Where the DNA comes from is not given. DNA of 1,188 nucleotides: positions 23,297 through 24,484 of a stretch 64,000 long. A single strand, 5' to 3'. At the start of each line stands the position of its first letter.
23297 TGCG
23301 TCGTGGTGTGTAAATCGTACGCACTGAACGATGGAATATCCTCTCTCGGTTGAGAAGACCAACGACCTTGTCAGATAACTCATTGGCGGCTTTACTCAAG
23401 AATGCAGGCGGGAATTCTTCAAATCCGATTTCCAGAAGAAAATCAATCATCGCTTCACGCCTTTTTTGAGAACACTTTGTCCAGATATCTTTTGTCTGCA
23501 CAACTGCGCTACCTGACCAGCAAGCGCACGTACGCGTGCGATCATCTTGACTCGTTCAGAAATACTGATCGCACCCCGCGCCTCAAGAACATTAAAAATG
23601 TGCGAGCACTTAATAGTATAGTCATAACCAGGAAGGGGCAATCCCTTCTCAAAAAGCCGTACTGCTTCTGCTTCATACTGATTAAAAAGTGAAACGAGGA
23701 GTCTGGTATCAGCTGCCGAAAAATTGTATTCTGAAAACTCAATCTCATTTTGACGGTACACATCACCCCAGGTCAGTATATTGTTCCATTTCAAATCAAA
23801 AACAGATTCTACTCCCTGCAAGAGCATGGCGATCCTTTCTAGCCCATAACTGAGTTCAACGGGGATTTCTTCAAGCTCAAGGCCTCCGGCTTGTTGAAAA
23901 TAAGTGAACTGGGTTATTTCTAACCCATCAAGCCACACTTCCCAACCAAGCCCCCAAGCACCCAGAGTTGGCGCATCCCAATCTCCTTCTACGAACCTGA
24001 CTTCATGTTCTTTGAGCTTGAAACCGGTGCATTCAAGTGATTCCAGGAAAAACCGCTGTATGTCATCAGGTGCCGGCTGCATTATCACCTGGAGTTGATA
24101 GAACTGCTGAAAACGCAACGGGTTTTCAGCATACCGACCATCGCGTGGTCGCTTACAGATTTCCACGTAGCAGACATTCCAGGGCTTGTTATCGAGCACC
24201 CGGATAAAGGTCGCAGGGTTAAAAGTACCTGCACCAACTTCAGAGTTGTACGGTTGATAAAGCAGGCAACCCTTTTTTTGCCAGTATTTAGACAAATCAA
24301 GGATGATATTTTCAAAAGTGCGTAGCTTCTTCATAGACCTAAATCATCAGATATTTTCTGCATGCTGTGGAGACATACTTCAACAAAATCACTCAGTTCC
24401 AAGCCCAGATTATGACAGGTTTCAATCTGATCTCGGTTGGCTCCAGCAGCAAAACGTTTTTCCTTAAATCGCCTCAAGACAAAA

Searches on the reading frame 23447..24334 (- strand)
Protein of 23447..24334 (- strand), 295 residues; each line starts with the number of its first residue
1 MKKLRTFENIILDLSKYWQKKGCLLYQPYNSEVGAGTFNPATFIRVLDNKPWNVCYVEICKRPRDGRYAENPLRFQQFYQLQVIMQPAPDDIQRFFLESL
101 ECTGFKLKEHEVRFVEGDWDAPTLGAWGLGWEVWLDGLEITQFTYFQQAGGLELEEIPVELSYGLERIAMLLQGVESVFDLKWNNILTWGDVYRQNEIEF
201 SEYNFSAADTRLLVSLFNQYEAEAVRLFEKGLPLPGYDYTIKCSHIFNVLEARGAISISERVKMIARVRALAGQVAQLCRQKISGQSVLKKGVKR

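Call 46: search_protein_families(library=pfam, proteins=[window:23447-24334:-], max_evalue=0.0001)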
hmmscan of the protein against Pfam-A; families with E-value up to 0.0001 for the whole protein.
window:23447-24334:- (295 aa): 1 family
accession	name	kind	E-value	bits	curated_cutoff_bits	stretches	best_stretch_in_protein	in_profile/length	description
PF02091.20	tRNA-synt_2e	-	2.9e-128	427.4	27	1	7-278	1-272/278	Glycyl-tRNA synthetase alpha subunit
